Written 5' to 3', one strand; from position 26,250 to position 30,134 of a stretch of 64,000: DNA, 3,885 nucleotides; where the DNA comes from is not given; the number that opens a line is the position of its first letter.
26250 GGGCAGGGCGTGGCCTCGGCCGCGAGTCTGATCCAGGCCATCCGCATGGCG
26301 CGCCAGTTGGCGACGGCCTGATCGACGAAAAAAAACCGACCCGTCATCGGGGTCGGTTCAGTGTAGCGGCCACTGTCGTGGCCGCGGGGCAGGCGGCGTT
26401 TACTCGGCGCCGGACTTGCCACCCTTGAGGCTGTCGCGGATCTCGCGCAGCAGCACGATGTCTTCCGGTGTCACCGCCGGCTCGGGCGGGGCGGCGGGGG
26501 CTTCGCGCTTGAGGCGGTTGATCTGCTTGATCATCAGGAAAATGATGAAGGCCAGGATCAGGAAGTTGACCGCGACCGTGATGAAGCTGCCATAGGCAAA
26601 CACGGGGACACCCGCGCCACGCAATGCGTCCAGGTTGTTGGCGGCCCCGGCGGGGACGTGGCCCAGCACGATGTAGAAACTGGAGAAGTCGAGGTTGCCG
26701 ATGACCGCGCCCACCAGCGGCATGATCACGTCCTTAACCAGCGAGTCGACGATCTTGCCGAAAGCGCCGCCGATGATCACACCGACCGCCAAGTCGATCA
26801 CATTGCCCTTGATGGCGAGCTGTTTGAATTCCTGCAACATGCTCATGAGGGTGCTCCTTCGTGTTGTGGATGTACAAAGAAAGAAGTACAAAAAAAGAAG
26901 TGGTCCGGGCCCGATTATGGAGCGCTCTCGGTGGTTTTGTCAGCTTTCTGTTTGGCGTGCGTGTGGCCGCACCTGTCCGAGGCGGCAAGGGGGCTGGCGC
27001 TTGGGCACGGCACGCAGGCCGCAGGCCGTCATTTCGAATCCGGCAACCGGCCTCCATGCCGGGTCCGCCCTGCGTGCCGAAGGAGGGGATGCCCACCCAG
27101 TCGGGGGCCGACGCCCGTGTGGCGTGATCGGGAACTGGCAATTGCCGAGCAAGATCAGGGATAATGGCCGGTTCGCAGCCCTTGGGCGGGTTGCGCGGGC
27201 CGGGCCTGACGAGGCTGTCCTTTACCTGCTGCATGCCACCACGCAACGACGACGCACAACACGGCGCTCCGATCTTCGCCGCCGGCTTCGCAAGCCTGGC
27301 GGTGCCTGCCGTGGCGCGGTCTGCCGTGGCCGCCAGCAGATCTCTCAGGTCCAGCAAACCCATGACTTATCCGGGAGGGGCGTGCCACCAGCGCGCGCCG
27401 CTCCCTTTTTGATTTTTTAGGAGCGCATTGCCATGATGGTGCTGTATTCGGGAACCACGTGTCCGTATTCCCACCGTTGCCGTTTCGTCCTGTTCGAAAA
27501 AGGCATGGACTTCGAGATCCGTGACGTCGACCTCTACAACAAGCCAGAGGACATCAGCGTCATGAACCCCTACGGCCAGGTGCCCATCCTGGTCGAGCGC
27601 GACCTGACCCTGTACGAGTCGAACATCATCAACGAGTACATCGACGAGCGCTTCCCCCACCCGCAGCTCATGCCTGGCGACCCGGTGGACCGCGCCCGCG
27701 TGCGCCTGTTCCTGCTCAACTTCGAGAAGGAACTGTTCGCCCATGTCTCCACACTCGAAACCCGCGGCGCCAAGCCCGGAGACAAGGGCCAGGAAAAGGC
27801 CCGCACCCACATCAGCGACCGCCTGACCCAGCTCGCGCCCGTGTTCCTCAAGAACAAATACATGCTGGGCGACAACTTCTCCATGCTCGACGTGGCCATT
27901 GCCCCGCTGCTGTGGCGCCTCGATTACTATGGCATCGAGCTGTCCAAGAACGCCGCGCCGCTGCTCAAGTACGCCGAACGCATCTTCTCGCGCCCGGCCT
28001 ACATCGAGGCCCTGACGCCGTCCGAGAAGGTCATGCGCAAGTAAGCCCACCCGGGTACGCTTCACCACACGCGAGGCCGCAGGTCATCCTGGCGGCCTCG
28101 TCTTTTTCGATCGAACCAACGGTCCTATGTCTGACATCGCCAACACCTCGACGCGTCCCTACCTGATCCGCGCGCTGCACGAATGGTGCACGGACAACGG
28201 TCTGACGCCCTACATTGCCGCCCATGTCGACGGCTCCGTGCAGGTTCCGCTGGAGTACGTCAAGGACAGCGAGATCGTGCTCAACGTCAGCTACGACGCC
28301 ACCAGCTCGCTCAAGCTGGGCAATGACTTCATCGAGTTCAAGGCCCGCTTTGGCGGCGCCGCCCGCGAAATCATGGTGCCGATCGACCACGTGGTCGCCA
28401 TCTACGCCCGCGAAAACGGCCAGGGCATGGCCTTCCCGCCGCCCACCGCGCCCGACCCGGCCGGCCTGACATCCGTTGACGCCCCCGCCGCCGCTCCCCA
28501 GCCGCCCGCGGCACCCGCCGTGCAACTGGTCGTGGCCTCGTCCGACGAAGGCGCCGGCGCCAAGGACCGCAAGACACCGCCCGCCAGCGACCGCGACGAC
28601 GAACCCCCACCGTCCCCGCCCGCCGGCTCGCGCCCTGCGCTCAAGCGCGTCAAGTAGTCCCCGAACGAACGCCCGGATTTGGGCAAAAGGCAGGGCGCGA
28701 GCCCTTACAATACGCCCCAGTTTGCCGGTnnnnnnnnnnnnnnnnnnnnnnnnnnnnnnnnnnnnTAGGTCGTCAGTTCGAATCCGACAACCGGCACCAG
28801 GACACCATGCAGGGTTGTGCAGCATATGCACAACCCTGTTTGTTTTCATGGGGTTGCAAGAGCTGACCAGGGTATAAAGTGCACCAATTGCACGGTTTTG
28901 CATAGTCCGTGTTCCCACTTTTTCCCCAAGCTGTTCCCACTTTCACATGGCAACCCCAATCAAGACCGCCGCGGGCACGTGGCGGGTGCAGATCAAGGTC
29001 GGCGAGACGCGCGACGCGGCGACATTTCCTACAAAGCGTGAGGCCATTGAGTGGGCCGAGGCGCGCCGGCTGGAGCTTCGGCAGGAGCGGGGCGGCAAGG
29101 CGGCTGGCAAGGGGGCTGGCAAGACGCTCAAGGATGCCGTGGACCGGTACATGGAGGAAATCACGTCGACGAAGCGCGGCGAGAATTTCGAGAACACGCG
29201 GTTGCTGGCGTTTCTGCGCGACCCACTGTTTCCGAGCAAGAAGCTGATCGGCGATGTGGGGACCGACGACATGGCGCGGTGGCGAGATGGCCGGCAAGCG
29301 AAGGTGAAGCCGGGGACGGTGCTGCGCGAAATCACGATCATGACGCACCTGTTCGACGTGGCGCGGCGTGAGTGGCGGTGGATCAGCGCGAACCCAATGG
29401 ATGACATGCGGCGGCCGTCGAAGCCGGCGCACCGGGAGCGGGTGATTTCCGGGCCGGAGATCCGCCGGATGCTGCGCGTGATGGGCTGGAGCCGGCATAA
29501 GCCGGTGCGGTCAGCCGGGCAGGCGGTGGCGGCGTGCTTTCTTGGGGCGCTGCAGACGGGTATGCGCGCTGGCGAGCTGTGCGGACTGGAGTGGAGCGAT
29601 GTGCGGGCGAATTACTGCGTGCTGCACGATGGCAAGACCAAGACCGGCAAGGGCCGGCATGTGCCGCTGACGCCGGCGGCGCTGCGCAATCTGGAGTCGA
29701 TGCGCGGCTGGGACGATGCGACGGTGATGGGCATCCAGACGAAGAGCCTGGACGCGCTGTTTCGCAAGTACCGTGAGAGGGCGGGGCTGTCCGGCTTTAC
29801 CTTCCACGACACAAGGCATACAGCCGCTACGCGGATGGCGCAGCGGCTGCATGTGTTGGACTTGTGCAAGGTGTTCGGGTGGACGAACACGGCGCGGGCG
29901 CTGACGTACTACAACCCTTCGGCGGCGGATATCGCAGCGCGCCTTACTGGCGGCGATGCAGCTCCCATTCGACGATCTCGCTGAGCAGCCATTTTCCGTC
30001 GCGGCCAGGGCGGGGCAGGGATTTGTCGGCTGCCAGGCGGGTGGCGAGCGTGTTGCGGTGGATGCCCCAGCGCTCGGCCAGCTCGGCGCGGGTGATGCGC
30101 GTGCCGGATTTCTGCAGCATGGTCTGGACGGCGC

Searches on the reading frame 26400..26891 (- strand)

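Call 87: search_protein_families(library=pfam, proteins=[window:26400-26891:-], max_evalue=0.001)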
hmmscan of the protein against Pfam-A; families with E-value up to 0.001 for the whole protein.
window:26400-26891:- (163 aa): 1 family
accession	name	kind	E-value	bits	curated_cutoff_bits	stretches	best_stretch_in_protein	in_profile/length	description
PF01741.23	MscL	-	2.8e-43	147.6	27.4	1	18-156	1-123/123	Large-conductance mechanosensitive channel, MscL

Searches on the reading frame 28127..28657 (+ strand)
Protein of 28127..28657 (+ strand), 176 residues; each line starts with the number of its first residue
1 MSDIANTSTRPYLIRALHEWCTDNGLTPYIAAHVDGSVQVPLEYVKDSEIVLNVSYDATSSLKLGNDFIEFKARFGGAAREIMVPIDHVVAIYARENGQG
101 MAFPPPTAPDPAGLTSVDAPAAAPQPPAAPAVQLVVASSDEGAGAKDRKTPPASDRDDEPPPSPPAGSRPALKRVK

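Call 87: search_protein_families(library=pfam, proteins=[window:28127-28657:+], max_evalue=0.001)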
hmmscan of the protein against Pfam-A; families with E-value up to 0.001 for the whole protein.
window:28127-28657:+ (176 aa): 1 family
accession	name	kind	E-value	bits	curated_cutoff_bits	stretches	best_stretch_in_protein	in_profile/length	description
PF04386.18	SspB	-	3.6e-37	128.2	27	1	8-176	1-156/156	Stringent starvation protein B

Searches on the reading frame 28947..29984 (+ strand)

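Call 87: search_protein_families(library=pfam, proteins=[window:28947-29984:+], max_evalue=0.001)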
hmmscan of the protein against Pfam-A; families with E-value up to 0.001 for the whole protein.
window:28947-29984:+ (345 aa): 1 family
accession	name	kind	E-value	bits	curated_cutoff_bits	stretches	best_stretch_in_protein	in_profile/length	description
PF00589.27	Phage_integrase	-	6.6e-18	65.5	27.1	1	196-324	26-168/172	Phage integrase family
